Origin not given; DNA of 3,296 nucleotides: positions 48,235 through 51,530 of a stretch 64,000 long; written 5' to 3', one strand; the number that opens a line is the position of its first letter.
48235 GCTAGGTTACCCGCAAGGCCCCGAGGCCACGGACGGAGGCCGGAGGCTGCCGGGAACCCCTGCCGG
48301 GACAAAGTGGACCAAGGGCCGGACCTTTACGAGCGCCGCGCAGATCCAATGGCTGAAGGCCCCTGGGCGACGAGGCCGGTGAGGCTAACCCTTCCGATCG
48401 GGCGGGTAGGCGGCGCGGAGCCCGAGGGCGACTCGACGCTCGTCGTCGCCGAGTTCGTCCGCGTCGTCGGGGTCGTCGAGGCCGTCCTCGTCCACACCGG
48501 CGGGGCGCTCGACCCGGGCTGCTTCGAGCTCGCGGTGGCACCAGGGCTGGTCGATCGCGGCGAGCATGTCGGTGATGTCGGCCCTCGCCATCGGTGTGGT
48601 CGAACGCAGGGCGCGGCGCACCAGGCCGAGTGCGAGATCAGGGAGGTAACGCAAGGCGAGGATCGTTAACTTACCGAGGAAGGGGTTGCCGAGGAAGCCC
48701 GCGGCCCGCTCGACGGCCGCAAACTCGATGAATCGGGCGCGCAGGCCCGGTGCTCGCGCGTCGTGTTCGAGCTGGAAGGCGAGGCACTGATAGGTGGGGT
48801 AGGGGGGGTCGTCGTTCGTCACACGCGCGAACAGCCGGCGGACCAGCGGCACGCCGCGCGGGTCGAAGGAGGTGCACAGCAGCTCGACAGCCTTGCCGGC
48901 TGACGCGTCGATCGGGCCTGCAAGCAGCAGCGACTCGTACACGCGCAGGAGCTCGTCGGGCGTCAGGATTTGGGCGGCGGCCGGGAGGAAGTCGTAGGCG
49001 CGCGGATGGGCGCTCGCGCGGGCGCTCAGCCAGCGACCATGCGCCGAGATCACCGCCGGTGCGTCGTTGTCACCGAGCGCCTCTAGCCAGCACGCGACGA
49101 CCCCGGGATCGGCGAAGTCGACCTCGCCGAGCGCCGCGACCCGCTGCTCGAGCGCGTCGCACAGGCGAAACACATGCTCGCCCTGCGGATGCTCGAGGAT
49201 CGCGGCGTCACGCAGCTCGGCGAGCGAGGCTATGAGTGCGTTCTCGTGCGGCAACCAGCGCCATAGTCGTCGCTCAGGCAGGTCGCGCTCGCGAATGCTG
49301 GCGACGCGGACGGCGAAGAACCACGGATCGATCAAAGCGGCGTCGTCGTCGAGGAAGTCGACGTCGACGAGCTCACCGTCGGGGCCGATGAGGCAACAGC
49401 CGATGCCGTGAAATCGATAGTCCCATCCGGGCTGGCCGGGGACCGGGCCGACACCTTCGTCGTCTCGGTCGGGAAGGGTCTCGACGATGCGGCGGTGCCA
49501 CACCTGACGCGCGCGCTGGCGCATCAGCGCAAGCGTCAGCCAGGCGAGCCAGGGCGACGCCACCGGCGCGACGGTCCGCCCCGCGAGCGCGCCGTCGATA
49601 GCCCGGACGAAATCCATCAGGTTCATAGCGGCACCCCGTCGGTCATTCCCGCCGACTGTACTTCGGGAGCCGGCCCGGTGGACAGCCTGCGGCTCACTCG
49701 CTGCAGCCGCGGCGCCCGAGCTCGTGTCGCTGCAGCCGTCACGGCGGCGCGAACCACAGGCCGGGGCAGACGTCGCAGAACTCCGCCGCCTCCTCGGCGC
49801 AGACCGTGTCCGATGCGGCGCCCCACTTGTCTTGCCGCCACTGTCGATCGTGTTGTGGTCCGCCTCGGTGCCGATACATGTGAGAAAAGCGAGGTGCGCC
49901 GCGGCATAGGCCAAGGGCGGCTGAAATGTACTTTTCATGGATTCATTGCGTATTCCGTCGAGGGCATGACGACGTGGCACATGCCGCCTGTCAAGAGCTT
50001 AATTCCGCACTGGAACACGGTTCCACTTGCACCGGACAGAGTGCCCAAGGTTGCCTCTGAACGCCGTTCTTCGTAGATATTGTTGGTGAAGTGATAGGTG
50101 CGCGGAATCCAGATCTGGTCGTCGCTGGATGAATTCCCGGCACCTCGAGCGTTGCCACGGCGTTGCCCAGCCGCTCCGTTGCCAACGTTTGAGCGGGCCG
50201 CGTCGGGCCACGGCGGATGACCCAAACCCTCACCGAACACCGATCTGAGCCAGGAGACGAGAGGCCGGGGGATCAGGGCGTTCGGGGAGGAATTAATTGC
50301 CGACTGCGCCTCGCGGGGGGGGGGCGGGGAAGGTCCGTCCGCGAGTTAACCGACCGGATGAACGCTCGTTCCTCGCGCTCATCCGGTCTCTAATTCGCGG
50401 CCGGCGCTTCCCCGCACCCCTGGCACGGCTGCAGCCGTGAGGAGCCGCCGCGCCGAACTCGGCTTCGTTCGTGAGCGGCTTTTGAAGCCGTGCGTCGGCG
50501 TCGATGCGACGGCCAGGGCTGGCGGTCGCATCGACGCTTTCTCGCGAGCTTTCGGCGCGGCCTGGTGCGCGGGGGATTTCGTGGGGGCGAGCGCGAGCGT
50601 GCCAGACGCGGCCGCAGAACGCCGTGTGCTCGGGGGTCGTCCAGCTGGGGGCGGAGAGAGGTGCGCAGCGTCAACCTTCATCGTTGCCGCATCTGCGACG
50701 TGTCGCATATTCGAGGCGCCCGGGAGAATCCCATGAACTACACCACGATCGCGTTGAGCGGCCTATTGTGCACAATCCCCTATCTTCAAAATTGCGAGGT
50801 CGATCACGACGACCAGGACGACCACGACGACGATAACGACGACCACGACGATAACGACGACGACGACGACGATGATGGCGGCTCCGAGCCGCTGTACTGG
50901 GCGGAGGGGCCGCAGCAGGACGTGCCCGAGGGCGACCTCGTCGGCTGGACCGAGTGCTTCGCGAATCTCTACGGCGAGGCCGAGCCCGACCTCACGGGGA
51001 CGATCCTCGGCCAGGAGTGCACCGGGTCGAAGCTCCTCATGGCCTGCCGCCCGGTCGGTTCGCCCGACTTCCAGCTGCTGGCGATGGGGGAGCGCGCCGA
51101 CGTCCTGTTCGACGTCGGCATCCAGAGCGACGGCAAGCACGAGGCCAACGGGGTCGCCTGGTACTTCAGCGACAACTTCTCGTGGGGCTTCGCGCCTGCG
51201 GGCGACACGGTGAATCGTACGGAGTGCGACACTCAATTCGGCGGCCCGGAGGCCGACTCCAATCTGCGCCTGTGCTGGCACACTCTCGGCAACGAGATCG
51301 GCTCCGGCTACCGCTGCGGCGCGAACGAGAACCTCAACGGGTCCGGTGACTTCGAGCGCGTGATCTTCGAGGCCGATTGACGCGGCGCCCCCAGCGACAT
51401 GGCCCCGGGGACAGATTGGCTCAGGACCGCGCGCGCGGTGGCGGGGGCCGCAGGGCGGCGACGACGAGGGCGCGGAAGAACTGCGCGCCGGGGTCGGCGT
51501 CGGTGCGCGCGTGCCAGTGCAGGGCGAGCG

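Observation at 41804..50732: Decayed genomic island: integrase remnant, czcA 3' fragment, metal-type TCS, gene fragments and low-GC genes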

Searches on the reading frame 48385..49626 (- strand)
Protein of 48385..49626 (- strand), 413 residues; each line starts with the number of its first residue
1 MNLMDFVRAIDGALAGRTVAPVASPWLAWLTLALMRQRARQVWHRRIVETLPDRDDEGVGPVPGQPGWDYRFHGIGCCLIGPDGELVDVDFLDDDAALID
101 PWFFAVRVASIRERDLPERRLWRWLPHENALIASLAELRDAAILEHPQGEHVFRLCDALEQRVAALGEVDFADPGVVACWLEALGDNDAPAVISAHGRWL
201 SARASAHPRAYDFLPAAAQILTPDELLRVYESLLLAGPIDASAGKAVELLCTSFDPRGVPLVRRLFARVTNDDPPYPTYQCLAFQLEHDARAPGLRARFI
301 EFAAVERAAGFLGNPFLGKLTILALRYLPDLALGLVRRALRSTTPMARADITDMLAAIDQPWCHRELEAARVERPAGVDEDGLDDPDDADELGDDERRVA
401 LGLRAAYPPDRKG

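Call 41: find_homologous_proteins(query=window:48385-49626:-, max_evalue=0.001)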
Query window:48385-49626:- (413 aa): 33 proteins with E <= 0.001 among 8000 candidates.
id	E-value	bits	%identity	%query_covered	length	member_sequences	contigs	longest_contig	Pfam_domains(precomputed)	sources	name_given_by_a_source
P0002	4.9e-247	838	91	100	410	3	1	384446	PF21837.2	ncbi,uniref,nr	ncbi:hypothetical protein OV203_38475 [Nannocystis sp. ILAH1]|uniref:DUF6896 domain-containing prote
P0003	3.0e-168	578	67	100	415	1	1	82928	PF21837.2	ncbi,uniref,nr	ncbi:DUF6896 domain-containing protein [Nannocystis radixulma]|uniref:DUF6896 domain-containing prot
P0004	5.3e-147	508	63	90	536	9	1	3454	PF21837.2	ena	-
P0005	2.4e-141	490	55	99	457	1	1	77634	PF21837.2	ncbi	-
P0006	1.0e-139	484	54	100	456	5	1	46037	PF21837.2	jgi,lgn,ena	-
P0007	1.8e-103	365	52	89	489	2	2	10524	PF21837.2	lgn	-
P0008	2.8e-103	364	50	87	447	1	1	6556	PF21837.2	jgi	jgi:hypothetical protein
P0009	1.4e-101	359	50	89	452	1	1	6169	PF21837.2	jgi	jgi:hypothetical protein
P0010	1.4e-100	355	49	91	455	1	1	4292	PF21837.2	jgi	jgi:hypothetical protein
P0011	8.0e-100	353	50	91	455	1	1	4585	PF21837.2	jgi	jgi:hypothetical protein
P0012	1.2e-99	352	49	91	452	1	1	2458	PF21837.2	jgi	jgi:hypothetical protein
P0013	4.7e-99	350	48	91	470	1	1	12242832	PF21837.2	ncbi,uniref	ncbi:DUF6896 domain-containing protein [Pendulispora albinea]|uniref:DUF6896 domain-containing prote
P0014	1.1e-96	342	49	83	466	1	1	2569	PF21837.2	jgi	jgi:hypothetical protein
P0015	1.7e-96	342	47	90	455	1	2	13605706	PF21837.2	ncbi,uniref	ncbi:hypothetical protein LVJ94_30365 [Pendulispora rubella]|uniref:DUF6896 domain-containing protei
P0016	1.6e-95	339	47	91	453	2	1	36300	PF21837.2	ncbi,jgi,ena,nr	ncbi:MAG TPA: hypothetical protein VN903_00125 [Polyangia bacterium]|jgi:hypothetical protein|nr:hyp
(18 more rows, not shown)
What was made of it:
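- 48385..49626 (-): DUF6896-domain protein, 413 aa (MFZ6177279.1), intact. 33 homologues, among them Nannocystis, Pendulispora and Sorangium (call 41).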

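Call 42: find_encoding_contigs(protein=P0002, flank=10000, max_places=3)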
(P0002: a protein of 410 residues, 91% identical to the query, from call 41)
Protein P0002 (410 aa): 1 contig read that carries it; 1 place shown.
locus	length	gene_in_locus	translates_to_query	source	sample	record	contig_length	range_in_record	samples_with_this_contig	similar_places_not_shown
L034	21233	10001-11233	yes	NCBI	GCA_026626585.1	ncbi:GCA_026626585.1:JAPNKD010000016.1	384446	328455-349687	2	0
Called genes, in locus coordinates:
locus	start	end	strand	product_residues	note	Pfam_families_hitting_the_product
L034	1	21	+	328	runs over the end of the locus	PF02743:dCache_1 (weak)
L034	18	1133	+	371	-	-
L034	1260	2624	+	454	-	-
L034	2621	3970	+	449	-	-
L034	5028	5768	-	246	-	PF06197:DUF998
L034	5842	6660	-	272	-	PF01494:FAD_binding_3, PF21274:Rng_hyd_C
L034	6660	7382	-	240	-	PF01266:DAO (faint), PF01494:FAD_binding_3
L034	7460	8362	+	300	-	PF00126:HTH_1, PF03466:LysR_substrate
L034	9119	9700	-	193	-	-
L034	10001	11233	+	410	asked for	PF21837:DUF6896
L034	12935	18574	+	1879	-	PF00069:Pkinase, PF07714:PK_Tyr_Ser-Thr, PF13191:AAA_16, PF25503:TPR_CHK1, PF01590:GAF, PF01590:GAF, PF13185:GAF_2, PF00512:HisKA, +3 more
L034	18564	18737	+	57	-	-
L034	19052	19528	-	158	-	PF25390:WD40_RLD, PF00415:RCC1 (faint), PF13540:RCC1_2 (weak)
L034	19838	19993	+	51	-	-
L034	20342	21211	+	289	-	PF00582:Usp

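Call 43: find_encoding_contigs(protein=P0003, flank=10000, max_places=3)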
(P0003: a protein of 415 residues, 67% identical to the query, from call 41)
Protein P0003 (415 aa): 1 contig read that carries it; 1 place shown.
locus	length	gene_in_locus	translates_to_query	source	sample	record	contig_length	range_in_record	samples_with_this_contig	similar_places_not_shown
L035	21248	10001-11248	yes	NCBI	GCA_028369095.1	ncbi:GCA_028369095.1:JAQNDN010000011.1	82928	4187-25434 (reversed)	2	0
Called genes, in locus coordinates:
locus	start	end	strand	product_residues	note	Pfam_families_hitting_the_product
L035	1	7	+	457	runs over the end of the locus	PF07992:Pyr_redox_2, PF12831:FAD_oxidored (faint), PF00070:Pyr_redox, PF02852:Pyr_redox_dim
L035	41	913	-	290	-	-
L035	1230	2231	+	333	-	PF25881:HH_YBHG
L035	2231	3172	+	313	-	PF00005:ABC_tran, PF13304:AAA_21 (weak)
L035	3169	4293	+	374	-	PF12679:ABC2_membrane_2, PF12730:ABC2_membrane_4 (faint), PF12698:ABC2_membrane_3, PF01061:ABC2_membrane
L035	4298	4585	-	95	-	-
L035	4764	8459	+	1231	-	PF02384:N6_Mtase (faint), PF20473:MmeI_Mtase (faint), PF07669:Eco57I (weak)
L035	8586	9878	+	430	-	PF01839:FG-GAP (faint), PF13517:FG-GAP_3 (weak)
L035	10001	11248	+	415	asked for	PF21837:DUF6896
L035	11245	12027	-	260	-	PF07452:CHRD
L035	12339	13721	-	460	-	PF05598:DUF772, PF01609:DDE_Tnp_1, PF13751:DDE_Tnp_1_6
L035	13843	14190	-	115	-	-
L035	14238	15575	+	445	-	PF17820:PDZ_6 (weak)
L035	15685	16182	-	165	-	-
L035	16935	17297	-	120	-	PF00903:Glyoxalase, PF18029:Glyoxalase_6 (weak)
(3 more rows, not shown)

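Call 49: search_protein_families(library=pfam, max_evalue=0.1, proteins=[L034:9119-9700:-])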
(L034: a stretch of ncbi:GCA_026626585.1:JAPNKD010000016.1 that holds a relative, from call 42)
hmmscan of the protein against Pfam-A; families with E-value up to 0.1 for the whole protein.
L034:9119-9700:- (193 aa): 0 families

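Call 50: search_protein_families(library=phrogs, max_evalue=0.01, proteins=[window:48385-49626:-])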
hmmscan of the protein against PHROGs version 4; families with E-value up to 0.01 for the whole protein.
window:48385-49626:- (413 aa): 0 families

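Call 51: search_protein_families(library=padloc, max_evalue=0.01, proteins=[window:48385-49626:-])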
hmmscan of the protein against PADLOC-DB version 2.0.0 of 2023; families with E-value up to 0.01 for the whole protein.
window:48385-49626:- (413 aa): 0 families

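Call 67: list_cluster_members(proteins=[window:48385-49626:-, window:44251-44919:-, window:47697-48236:+, window:47703-48236:+, window:51421-52404:-, window:39846-40772:+])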
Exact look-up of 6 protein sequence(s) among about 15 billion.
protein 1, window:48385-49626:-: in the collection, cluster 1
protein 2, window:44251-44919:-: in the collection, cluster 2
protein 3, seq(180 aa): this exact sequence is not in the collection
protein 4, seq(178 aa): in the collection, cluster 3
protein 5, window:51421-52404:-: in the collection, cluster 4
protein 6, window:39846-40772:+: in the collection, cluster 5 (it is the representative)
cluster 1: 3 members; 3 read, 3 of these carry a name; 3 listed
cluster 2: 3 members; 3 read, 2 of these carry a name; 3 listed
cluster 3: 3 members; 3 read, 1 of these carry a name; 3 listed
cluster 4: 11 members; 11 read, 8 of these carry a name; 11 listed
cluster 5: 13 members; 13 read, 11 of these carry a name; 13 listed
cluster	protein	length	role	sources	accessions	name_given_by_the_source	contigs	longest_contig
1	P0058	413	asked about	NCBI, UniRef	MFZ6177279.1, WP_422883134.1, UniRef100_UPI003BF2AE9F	DUF6896 domain-containing protein [Nannocystis pusilla] | DUF6896 domain-containing protein n=1 Tax=Nannocystis pusilla TaxID=889268 ...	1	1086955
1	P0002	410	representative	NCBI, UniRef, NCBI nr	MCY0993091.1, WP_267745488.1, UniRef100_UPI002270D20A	hypothetical protein OV203_38475 [Nannocystis sp. ILAH1] | DUF6896 domain-containing protein n=1 Tax=Nannocystis sp. ILAH1 TaxID=2996789 ... | hypothetical protein [Nannocystis sp. ILAH1]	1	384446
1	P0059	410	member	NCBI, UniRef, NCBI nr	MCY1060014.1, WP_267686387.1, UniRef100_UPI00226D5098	hypothetical protein [Nannocystis sp. SCPEA4] | DUF6896 domain-containing protein n=1 Tax=Nannocystis sp. SCPEA4 TaxID=2996787 ...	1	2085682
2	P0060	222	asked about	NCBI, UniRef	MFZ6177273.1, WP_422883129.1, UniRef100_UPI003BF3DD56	response regulator transcription factor [Nannocystis pusilla] | response regulator transcription factor n=1 Tax=Nannocystis pusilla TaxID=889268 ...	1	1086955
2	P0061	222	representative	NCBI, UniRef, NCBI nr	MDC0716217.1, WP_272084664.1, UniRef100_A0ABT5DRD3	response regulator transcription factor [Nannocystis bainbridge] | Response regulator transcription factor n=1 Tax=Nannocystis bainbridge TaxID=2995303 ...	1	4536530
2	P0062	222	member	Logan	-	-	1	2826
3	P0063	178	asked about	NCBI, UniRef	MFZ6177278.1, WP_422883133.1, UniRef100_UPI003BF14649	hypothetical protein [Nannocystis pusilla] | hypothetical protein n=1 Tax=Nannocystis pusilla TaxID=889268 RepID=UPI003BF14649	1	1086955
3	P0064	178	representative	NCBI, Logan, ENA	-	-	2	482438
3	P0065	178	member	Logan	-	-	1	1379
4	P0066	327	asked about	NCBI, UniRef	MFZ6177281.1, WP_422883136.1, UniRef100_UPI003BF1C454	LysR family transcriptional regulator [Nannocystis pusilla] | LysR family transcriptional regulator n=1 Tax=Nannocystis pusilla TaxID=889268 ...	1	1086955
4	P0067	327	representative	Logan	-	-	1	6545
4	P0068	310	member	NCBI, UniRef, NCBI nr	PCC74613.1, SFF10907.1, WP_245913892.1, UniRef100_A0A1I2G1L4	DNA-binding transcriptional regulator, LysR family [Nannocystis exedens] | DNA-binding transcriptional regulator, LysR family n=1 Tax=Nannocystis exedens TaxID=54 ... | LysR family transcriptional regulator [Nannocystis exedens]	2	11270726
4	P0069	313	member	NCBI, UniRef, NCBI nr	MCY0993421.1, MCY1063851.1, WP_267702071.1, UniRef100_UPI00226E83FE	LysR family transcriptional regulator [Nannocystis sp. ILAH1] | LysR family transcriptional regulator n=1 Tax=unclassified Nannocystis TaxID=2627009 ...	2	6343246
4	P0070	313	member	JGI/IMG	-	DNA-binding transcriptional LysR family regulator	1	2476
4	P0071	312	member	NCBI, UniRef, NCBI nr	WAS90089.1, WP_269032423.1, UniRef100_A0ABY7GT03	LysR family transcriptional regulator [Nannocystis punicea] | LysR family transcriptional regulator n=1 Tax=Nannocystis punicea TaxID=2995304 ... | LysR family transcriptional regulator [Nannocystis poenicansa]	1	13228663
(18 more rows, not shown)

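Call 76: find_encoding_contigs(protein=P0064, flank=8000, max_places=3)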
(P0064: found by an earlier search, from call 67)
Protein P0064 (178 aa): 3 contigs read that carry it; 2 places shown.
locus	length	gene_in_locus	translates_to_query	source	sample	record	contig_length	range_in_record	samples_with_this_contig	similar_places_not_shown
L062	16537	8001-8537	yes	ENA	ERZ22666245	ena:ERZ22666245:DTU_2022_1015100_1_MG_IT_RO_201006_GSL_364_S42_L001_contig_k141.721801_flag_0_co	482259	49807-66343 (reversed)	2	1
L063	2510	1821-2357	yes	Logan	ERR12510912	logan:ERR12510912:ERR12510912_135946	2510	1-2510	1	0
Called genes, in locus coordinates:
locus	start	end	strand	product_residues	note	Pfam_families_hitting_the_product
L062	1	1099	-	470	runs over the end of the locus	-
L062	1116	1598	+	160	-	-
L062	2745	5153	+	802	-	-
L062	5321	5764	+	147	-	-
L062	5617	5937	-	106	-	-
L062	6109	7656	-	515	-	PF07719:TPR_2 (faint), PF00515:TPR_1 (faint)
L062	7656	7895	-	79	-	-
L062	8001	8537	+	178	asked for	-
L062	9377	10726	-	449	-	-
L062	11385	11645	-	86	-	-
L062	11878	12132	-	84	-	-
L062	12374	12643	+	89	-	-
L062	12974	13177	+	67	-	-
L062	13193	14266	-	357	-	-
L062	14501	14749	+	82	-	-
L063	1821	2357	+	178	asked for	-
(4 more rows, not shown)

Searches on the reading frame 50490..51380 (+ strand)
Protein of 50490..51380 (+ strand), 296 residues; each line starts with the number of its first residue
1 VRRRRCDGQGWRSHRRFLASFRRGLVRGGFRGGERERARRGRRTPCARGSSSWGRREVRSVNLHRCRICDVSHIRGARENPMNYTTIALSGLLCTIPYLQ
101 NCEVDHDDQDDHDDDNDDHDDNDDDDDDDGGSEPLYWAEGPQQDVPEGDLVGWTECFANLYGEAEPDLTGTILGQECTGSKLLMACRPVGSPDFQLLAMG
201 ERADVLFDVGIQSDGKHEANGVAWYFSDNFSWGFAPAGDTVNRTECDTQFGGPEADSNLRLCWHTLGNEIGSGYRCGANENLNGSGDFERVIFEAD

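Call 10: search_protein_families(library=pfam, max_evalue=0.01, proteins=[window:50490-51380:+])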
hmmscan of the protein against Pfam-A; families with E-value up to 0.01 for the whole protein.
window:50490-51380:+ (296 aa): 1 family
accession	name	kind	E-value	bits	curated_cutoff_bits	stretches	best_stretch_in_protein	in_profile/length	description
PF06524.17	NOA36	-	0.0024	17.7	32.6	1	104-129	272-299/306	NOA36 protein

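Call 18: search_protein_families(library=ncbifam, max_evalue=0.001, proteins=[window:50490-51380:+])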
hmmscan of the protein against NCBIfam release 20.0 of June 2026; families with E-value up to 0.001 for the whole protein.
window:50490-51380:+ (296 aa): 0 families

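Call 50: search_protein_families(library=phrogs, max_evalue=0.01, proteins=[window:50490-51380:+])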
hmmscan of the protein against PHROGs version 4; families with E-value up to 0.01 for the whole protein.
window:50490-51380:+ (296 aa): 0 families

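Call 51: search_protein_families(library=padloc, max_evalue=0.01, proteins=[window:50490-51380:+])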
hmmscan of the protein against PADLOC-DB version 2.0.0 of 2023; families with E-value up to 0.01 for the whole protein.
window:50490-51380:+ (296 aa): 0 families
